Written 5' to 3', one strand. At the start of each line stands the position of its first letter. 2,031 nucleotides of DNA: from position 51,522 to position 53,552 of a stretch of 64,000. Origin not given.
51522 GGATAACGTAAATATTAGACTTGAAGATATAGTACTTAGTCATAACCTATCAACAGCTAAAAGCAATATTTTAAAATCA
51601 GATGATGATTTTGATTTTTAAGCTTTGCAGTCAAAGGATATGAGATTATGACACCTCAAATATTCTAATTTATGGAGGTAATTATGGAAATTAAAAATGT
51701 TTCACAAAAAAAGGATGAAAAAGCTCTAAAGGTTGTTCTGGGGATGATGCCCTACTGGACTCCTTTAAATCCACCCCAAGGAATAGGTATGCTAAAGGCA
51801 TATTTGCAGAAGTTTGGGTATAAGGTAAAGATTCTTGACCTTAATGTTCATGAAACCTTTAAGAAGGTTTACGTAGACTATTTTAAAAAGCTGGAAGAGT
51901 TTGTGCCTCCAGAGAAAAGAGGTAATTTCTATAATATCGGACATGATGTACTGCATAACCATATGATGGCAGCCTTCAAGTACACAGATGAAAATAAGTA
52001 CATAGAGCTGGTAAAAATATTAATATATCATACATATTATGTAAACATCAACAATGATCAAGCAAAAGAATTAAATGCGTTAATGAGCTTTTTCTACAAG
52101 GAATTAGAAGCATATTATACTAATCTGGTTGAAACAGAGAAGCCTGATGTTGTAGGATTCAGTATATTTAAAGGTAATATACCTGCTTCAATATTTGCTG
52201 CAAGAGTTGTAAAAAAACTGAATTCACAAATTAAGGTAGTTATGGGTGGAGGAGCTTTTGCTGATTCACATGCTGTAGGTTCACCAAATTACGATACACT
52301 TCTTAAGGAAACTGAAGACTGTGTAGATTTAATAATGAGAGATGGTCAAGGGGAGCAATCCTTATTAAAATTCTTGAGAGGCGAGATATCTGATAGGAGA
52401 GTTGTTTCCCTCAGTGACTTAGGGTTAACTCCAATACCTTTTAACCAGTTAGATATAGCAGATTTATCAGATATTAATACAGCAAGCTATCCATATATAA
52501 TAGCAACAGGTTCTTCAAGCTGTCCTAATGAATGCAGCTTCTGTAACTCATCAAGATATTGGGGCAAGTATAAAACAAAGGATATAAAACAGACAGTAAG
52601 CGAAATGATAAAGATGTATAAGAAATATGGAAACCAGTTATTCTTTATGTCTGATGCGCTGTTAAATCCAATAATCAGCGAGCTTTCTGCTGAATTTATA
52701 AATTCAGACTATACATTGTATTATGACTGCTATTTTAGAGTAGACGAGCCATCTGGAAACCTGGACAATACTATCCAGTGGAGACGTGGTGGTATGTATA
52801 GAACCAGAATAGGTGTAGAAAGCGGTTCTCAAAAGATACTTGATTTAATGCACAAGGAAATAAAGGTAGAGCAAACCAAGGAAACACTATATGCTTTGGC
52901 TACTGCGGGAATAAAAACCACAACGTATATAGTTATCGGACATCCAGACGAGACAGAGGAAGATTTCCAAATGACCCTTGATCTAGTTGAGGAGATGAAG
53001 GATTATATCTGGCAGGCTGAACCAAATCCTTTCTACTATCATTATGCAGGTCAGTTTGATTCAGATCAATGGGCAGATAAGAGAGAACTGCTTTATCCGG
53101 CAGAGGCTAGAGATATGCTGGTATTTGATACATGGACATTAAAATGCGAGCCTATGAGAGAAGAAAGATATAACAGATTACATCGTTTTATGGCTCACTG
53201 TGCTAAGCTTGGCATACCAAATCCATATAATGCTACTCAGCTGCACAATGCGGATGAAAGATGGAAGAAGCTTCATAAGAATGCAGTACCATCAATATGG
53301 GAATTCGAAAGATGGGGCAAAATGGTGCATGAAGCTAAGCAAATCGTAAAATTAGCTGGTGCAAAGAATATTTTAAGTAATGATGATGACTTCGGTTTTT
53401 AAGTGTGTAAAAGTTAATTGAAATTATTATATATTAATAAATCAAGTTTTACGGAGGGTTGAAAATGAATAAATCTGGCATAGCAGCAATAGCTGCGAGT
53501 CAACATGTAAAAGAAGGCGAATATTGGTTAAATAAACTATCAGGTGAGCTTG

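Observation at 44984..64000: Hybrid lipo-NRPS / PKS biosynthetic gene cluster that runs off the window end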

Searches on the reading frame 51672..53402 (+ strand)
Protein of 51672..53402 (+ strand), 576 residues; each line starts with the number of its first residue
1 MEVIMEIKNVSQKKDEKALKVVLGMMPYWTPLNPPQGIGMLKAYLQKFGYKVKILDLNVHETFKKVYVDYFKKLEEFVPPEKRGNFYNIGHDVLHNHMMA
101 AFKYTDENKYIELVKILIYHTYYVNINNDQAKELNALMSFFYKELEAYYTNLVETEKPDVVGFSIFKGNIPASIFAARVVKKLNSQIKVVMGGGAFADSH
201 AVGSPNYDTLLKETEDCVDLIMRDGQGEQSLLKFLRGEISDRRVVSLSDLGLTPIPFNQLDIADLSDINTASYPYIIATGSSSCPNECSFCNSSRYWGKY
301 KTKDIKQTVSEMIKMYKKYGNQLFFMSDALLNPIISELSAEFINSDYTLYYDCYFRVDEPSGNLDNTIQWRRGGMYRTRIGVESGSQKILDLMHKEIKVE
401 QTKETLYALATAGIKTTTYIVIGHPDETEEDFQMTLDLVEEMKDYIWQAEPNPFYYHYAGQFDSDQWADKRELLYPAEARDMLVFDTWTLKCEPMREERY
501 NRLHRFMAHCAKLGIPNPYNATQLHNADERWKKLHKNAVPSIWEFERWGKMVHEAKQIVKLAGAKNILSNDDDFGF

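Call 3: search_protein_families(library=pfam, proteins=[window:51672-53402:+], max_evalue=0.001)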
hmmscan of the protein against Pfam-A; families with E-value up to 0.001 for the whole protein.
window:51672-53402:+ (576 aa): 2 families
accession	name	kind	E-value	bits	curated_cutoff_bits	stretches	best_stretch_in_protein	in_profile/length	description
PF04055.27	Radical_SAM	-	8.6e-15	55.7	29.5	1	283-439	6-166/166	Radical SAM superfamily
PF02310.24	B12-binding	-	3.9e-10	40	32.1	1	152-197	46-92/121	B12 binding domain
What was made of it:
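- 51684..53402 (+): Stand-alone cobalamin-type radical SAM enzyme (572 aa). It ends in the same kind of tail, DDDFGF (nt 53382-53399). Pfam Radical_SAM and B12-binding, both above cut-off (call 3).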

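Call 16: find_homologous_proteins(query=window:51684-53402:+, max_evalue=1e-10)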
Query window:51684-53402:+ (572 aa): 1142 proteins with E <= 1e-10 among 6275 candidates; the best 120 are listed.
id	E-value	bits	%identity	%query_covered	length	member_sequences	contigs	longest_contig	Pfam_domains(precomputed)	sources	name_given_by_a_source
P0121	0.0e+0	1336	100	100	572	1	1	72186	PF04055.28,PF02310.25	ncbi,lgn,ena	-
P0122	0.0e+0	1028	75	100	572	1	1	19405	PF04055.28,PF02310.25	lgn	-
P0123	0.0e+0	1020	74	100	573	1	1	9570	PF04055.28,PF02310.25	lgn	-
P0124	2.9e-298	1008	73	100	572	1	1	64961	PF04055.28,PF02310.25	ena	-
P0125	3.6e-290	982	73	99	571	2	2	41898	PF04055.28,PF02310.25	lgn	-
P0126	7.5e-286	967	70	100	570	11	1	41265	PF04055.28,PF02310.25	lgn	-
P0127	7.4e-282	954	71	98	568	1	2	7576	PF04055.28,PF02310.25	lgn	-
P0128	3.0e-273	926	69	97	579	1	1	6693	PF04055.28,PF02310.25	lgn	-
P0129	3.0e-273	926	71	97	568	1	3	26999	PF04055.28,PF02310.25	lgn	-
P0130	9.0e-259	878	66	97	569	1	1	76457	PF04055.28,PF02310.25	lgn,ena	-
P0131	5.2e-254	862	65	97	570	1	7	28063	PF04055.28,PF02310.25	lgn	-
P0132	8.0e-252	855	63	97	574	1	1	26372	PF04055.28,PF02310.25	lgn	-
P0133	6.5e-239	812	60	99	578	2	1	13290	PF04055.28,PF02310.25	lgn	-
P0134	7.0e-238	809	61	100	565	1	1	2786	PF04055.28,PF02310.25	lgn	-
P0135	1.2e-232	792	59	98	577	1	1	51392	PF04055.28,PF02310.25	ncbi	-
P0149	6.1e-195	667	53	95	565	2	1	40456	PF04055.28,PF02310.25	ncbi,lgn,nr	ncbi:MAG: hypothetical protein QG657_3872 [Acidobacteriota bacterium]|nr:hypothetical protein [Acido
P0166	6.0e-189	647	53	98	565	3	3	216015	PF04055.28,PF02310.25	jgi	-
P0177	2.6e-186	639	51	98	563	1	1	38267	PF04055.28,PF02310.25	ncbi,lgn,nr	ncbi:MAG TPA: radical SAM protein [Candidatus Kapabacteria bacterium]|nr:radical SAM protein [Candid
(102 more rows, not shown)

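Call 20: find_encoding_contigs(protein=P0130, flank=10000, max_places=2)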
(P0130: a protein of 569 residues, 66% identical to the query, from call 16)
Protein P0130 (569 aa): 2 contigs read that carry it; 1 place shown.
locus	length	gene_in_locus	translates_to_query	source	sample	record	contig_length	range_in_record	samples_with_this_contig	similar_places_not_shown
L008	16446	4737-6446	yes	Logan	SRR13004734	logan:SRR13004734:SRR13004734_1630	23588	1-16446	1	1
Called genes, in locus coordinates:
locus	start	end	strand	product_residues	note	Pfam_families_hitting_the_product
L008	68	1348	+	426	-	PF00698:Acyl_transf_1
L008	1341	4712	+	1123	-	PF00501:AMP-binding, PF00550:PP-binding (weak), PF00668:Condensation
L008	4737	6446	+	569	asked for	PF02310:B12-binding (weak), PF04055:Radical_SAM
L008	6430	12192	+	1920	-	PF00668:Condensation, PF00501:AMP-binding, PF13193:AMP-binding_C (weak), PF00550:PP-binding, PF00668:Condensation, PF00501:AMP-binding, PF13193:AMP-binding_C, PF00550:PP-binding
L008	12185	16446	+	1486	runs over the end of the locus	PF00109:ketoacyl-synt, PF02801:Ketoacyl-synt_C, PF16197:KAsynt_C_assoc, PF22336:RhiE-like_linker, PF22621:CurL-like_PKS_C, PF00698:Acyl_transf_1, PF21394:Beta-ketacyl_N, PF00106:adh_short, +4 more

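Call 21: find_encoding_contigs(protein=P0124, flank=10000, max_places=2)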
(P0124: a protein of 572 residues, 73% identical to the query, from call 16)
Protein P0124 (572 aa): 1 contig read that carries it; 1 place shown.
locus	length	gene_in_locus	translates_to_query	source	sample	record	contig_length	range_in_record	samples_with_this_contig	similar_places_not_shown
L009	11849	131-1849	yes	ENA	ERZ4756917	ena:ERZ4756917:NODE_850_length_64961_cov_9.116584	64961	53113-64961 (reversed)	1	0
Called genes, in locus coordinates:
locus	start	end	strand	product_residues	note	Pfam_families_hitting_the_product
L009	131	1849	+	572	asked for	PF02310:B12-binding (weak), PF04055:Radical_SAM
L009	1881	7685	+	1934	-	PF00668:Condensation, PF00501:AMP-binding, PF13193:AMP-binding_C, PF00550:PP-binding, PF00668:Condensation, PF00501:AMP-binding, PF13193:AMP-binding_C, PF00550:PP-binding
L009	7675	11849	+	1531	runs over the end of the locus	PF00109:ketoacyl-synt, PF02801:Ketoacyl-synt_C, PF16197:KAsynt_C_assoc, PF22336:RhiE-like_linker, PF22621:CurL-like_PKS_C, PF00698:Acyl_transf_1, PF21394:Beta-ketacyl_N, PF00106:adh_short, +3 more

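Call 24: find_encoding_contigs(protein=P0149, flank=10000, max_places=1)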
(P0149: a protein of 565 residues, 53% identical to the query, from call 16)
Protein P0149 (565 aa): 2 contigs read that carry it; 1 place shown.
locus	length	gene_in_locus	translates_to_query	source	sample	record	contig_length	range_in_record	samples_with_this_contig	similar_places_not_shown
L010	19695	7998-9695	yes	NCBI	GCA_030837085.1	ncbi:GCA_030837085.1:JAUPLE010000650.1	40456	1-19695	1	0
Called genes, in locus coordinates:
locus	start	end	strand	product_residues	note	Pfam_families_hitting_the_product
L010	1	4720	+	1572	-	PF00668:Condensation, PF02310:B12-binding, PF00501:AMP-binding, PF00550:PP-binding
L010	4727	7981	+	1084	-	PF00501:AMP-binding, PF00550:PP-binding, PF00668:Condensation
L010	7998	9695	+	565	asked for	PF02310:B12-binding (weak), PF04055:Radical_SAM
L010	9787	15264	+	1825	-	PF00109:ketoacyl-synt, PF02801:Ketoacyl-synt_C, PF16197:KAsynt_C_assoc, PF22336:RhiE-like_linker, PF22621:CurL-like_PKS_C, PF00698:Acyl_transf_1, PF21394:Beta-ketacyl_N, PF00106:adh_short, +4 more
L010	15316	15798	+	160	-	-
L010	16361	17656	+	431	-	PF25917:BSH_RND, PF25973:BSH_CzcB, PF25984:BSH_YknX (weak), PF25994:HH_AprE (weak), PF25954:Beta-barrel_RND_2 (weak), PF25990:Beta-barrel_YknX, PF25975:CzcB_C (weak), PF25989:YknX_C, +2 more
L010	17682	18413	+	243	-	PF02463:SMC_N (faint), PF00005:ABC_tran, PF13304:AAA_21 (faint)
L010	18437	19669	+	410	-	PF12704:MacB_PCD, PF02687:FtsX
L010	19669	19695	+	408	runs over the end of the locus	PF12704:MacB_PCD, PF02687:FtsX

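Call 25: find_encoding_contigs(protein=P0177, flank=10000, max_places=1)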
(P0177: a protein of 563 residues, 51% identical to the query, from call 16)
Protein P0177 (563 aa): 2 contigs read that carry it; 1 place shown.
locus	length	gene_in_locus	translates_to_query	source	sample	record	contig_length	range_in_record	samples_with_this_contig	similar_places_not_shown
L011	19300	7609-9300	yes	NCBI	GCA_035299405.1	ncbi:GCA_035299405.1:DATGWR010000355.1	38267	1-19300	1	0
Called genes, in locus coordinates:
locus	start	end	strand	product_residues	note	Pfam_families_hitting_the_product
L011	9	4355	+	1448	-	PF00698:Acyl_transf_1, PF21394:Beta-ketacyl_N, PF08659:KR, PF00106:adh_short, PF13561:adh_short_C2 (weak), PF00550:PP-binding, PF00668:Condensation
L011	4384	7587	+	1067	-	PF00501:AMP-binding, PF13193:AMP-binding_C, PF23297:ACP_SdgA_C (faint), PF00550:PP-binding, PF00668:Condensation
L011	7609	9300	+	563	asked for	PF02310:B12-binding (faint), PF04055:Radical_SAM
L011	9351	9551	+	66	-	-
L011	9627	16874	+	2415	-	PF00668:Condensation, PF00501:AMP-binding, PF13193:AMP-binding_C, PF00550:PP-binding, PF00668:Condensation, PF00501:AMP-binding, PF00550:PP-binding, PF00668:Condensation, +1 more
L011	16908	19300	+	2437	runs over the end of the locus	PF00668:Condensation, PF00501:AMP-binding, PF00550:PP-binding, PF00668:Condensation, PF00501:AMP-binding, PF13193:AMP-binding_C, PF00550:PP-binding, PF00668:Condensation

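Call 26: find_encoding_contigs(protein=P0166, flank=10000, max_places=1)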
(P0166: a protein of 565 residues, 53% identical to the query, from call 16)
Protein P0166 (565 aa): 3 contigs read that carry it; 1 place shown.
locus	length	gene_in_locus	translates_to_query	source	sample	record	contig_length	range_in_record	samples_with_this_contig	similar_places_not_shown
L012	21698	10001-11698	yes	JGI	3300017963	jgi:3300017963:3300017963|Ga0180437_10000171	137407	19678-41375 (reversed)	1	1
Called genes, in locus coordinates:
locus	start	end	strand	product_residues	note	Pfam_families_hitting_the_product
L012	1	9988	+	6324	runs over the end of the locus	PF00668:Condensation, PF00501:AMP-binding, PF13193:AMP-binding_C, PF00550:PP-binding, PF00668:Condensation, PF00501:AMP-binding, PF13193:AMP-binding_C, PF00501:AMP-binding, +16 more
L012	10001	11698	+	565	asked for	PF02310:B12-binding (weak), PF04055:Radical_SAM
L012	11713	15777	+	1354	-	PF00668:Condensation, PF00501:AMP-binding, PF13193:AMP-binding_C, PF00550:PP-binding, PF00668:Condensation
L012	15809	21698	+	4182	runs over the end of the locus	PF00668:Condensation, PF00501:AMP-binding, PF00550:PP-binding, PF00668:Condensation, PF00501:AMP-binding, PF00550:PP-binding, PF13193:AMP-binding_C, PF00668:Condensation, +5 more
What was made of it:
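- The gene position between the two subunits holds across phyla (calls 24-26).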

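Call 27: search_solved_structures(query=P0121, max_evalue=1)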
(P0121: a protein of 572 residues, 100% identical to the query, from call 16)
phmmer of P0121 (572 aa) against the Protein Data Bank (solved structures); distinct sequences matched with E-value up to 1: 6.
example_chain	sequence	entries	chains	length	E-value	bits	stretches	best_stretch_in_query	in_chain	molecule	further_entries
9ccb_A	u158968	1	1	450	5.7e-08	35.1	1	259-449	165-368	Radical SAM core domain-containing protein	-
4jc0_A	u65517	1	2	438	5e-06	28.7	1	267-439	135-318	Ribosomal protein S12 methylthiotransferase RimO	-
2qgq_A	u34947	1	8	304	5.5e-06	28.5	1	270-439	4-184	Protein TM_1862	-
7mjz_A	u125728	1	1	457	0.017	17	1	280-438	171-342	tRNA-2-methylthio-N(6)-dimethylallyladenosine synthase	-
7mjv_A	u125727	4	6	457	0.017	17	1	280-438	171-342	tRNA-2-methylthio-N(6)-dimethylallyladenosine synthase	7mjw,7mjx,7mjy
6fd2_B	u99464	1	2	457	0.42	12.4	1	274-438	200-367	Putative apramycin biosynthetic oxidoreductase 4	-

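Call 28: search_protein_families(library=ncbifam, proteins=[P0121], max_evalue=0.001)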
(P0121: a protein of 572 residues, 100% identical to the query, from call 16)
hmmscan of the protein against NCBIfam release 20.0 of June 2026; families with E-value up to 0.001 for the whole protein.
P0121 (572 aa): 22 families
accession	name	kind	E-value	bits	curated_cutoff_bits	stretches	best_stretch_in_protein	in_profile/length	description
TIGR03975.1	rSAM_ocin_1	subfamily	5.8e-29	101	281.85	2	17-233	1-200/606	RiPP maturation radical SAM C-methyltransferase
TIGR04479.1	bcpD_PhpK_rSAM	subfamily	4.9e-27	94.5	600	1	275-446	245-417/504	PhpK family radical SAM P-methyltransferase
TIGR02026.1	BchE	equivalog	1.3e-20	73.7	481.35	1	275-438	198-365/497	magnesium-protoporphyrin IX monomethyl ester anaerobic oxidative cyclase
TIGR04014.1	B12_SAM_MJ_0865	equivalog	2.8e-16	59.4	360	1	376-449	274-350/434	methyl-coenzyme M reductase glutamine C-methyltransferase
NF050148.1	rSAM_ApyD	equivalog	4.5e-16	58.4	750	1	277-437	205-365/645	RiPP biosynthesis radical SAM protein ApyD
TIGR04072.2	rSAM_ladder_B12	equivalog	7.9e-16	57.7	360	1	277-441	186-352/443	lipid biosynthesis B12-binding/radical SAM protein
TIGR04013.1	B12_SAM_MJ_1487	hypoth_equivalog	1.1e-15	57.4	251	2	375-439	270-334/382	TIGR04013 family B12-binding domain/radical SAM domain-containing protein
TIGR04385.1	B12_rSAM_cofa1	equivalog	6.6e-15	55.2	450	1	277-440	201-366/438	B12 lower ligand biosynthesis radical SAM protein BzaD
TIGR04367.1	HpnR_B12_rSAM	equivalog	7.9e-13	47.8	650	1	142-437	49-351/490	hopanoid C-3 methylase HpnR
TIGR00089.1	TIGR00089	subfamily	1.2e-12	47.3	251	1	375-439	253-319/429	MiaB/RimO family radical SAM methylthiotransferase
NF038361.1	rSAM_Sden_1168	equivalog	1.3e-11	43.8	575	1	277-438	288-451/560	Sden_1168 family B12-binding radical SAM P-methyltransferase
TIGR03471.1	HpnJ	equivalog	2.4e-11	43.2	577.6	1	255-442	182-369/472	hopanoid biosynthesis associated radical SAM protein HpnJ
TIGR01125.1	TIGR01125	equivalog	1.9e-09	37.1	356.95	1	378-438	254-316/432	30S ribosomal protein S12 methylthiotransferase RimO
TIGR01579.1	MiaB-like-C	equivalog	3.4e-09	36.4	357.05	1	375-439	253-319/416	tRNA (N(6)-L-threonylcarbamoyladenosine(37)-C(2))-methylthiotransferase MtaB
TIGR01578.1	MiaB-like-B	hypoth_equivalog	6.7e-09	35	314.7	1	377-439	249-313/421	tRNA (N(6)-L-threonylcarbamoyladenosine(37)-C(2))-methylthiotransferase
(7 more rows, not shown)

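Call 37: find_encoding_contigs(protein=P0121, flank=10000, max_places=4)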
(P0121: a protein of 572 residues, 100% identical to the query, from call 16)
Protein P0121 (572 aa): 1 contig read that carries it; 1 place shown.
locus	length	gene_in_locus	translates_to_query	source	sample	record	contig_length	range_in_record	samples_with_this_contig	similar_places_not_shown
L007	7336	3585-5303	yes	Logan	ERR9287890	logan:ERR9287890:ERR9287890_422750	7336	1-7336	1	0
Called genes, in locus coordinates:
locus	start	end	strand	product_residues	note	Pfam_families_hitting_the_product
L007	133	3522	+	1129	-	PF00501:AMP-binding, PF00550:PP-binding, PF00668:Condensation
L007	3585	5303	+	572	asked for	PF02310:B12-binding (faint), PF04055:Radical_SAM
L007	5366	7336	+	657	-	?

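Call 41: search_protein_families(library=pfam, proteins=[L010:2-4720:+, L010:4727-7981:+, L010:9787-15264:+, L011:4384-7587:+, L011:9351-9551:+, L012:11713-15777:+], max_evalue=0.0001)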
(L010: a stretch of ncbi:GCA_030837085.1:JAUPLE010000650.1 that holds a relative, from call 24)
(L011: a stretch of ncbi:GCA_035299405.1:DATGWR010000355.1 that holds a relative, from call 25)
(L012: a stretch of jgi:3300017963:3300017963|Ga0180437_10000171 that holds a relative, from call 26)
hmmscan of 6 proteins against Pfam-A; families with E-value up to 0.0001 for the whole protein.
L010:2-4720:+ (1572 aa): 5 families
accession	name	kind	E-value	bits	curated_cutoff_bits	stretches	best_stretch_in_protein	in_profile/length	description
PF00501.34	AMP-binding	-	2e-78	264.3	29.9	1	961-1291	19-384/384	AMP-binding enzyme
PF00668.25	Condensation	-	2e-27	96.4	30.6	1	11-259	184-456/456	Condensation domain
PF00550.31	PP-binding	-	8.8e-13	48.8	20.8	1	1472-1534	2-66/67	Phosphopantetheine attachment site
PF02310.24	B12-binding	-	1.9e-12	47.5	32.1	1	513-620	15-117/121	B12 binding domain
PF13193.12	AMP-binding_C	-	2.6e-05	25.5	24.5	1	1367-1442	1-76/76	AMP-binding enzyme C-terminal domain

L010:4727-7981:+ (1084 aa): 4 families
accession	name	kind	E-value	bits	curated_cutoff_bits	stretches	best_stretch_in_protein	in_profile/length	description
PF00668.25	Condensation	-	3.7e-106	356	30.6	1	619-1060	2-443/456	Condensation domain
PF00501.34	AMP-binding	-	4.8e-68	230.1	29.9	1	16-366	7-383/384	AMP-binding enzyme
PF00550.31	PP-binding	-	1.3e-14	54.6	20.8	1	539-599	2-64/67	Phosphopantetheine attachment site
PF13193.12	AMP-binding_C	-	3e-05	25.3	24.5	1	434-512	1-76/76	AMP-binding enzyme C-terminal domain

L010:9787-15264:+ (1825 aa): 12 families
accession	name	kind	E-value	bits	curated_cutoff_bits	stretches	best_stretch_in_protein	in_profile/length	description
PF00109.32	ketoacyl-synt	-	1.2e-65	222.1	20.8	1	14-263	3-252/252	Beta-ketoacyl synthase, N-terminal domain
PF02801.28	Ketoacyl-synt_C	-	4.1e-42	143.4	20.8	1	271-388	1-119/119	Beta-ketoacyl synthase, C-terminal domain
PF00698.26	Acyl_transf_1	-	2.6e-41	142.6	32.7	1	535-840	1-298/319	Acyl transferase domain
PF08659.16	KR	-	6e-41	140.8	22.6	1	1173-1368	1-178/180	KR domain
PF21394.3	Beta-ketacyl_N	-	1.6e-22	80.4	26.9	1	951-1117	4-156/170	Beta-ketoacyl synthase-like, N-terminal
PF00975.26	Thioesterase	-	1.1e-20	75.3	26.4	1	1558-1665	4-113/226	Thioesterase domain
PF22621.2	CurL-like_PKS_C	-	1.1e-19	70.5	27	1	451-514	1-64/64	CurL-like, PKS C-terminal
PF16197.11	KAsynt_C_assoc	-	4e-19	69.5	33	1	390-500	1-108/111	Ketoacyl-synthetase C-terminal extension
PF00550.31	PP-binding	-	1.4e-15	57.7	20.8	1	1465-1527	3-67/67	Phosphopantetheine attachment site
PF22336.2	RhiE-like_linker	-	6e-13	49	27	1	455-516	2-62/67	RhiE-like, KS-MAT linker domain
PF00106.31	adh_short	-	8e-09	35.7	26.6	1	1175-1353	3-166/195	short chain dehydrogenase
PF13561.12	adh_short_C2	-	2e-06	28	27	1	1227-1293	34-98/236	Enoyl-(Acyl carrier protein) reductase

L011:4384-7587:+ (1067 aa): 5 families
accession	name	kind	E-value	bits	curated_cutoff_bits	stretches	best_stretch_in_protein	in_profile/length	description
PF00668.25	Condensation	-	1.8e-106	357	30.6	1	624-1048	2-448/456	Condensation domain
PF00501.34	AMP-binding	-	2.3e-49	168.7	29.9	1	17-375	5-384/384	AMP-binding enzyme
PF00550.31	PP-binding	-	2.4e-16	60.2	20.8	1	539-600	2-63/67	Phosphopantetheine attachment site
PF13193.12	AMP-binding_C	-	6.8e-12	46.6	24.5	1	434-513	1-76/76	AMP-binding enzyme C-terminal domain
PF23297.2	ACP_SdgA_C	-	1.1e-05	25.8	27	1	534-614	9-89/95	Highly reducing polyketide synthase sdgA, C-terminal ACP domain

L011:9351-9551:+ (66 aa): 0 families

L012:11713-15777:+ (1354 aa): 4 families
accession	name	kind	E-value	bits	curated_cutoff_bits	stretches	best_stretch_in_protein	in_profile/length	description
PF00668.25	Condensation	-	5.5e-128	428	30.6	2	885-1331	2-450/456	Condensation domain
PF00501.34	AMP-binding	-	3.4e-76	257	29.9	1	277-641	2-384/384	AMP-binding enzyme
PF00550.31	PP-binding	-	2.7e-12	47.2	20.8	1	810-869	2-64/67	Phosphopantetheine attachment site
PF13193.12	AMP-binding_C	-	5.5e-09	37.3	24.5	1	700-781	1-76/76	AMP-binding enzyme C-terminal domain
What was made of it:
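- In L010 the gene after the rSAM is a PKS, and the truncC subunit lies upstream (calls 24, 41).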

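Call 46: find_encoding_contigs(protein=P0126, flank=10000, max_places=2)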
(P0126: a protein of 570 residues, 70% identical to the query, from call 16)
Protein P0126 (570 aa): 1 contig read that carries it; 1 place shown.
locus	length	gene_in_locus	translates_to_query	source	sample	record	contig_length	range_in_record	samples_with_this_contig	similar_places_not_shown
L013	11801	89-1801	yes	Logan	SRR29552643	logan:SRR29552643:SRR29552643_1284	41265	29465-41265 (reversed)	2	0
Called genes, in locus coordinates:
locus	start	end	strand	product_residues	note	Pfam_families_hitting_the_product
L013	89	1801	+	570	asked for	PF02310:B12-binding (faint), PF04055:Radical_SAM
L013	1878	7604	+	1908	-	PF00668:Condensation, PF00501:AMP-binding, PF13193:AMP-binding_C, PF00550:PP-binding, PF00668:Condensation, PF00501:AMP-binding, PF13193:AMP-binding_C, PF00550:PP-binding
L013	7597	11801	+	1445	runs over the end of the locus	PF00109:ketoacyl-synt, PF02801:Ketoacyl-synt_C, PF16197:KAsynt_C_assoc, PF22621:CurL-like_PKS_C, PF22336:RhiE-like_linker, PF00698:Acyl_transf_1, PF21394:Beta-ketacyl_N, PF08659:KR, +3 more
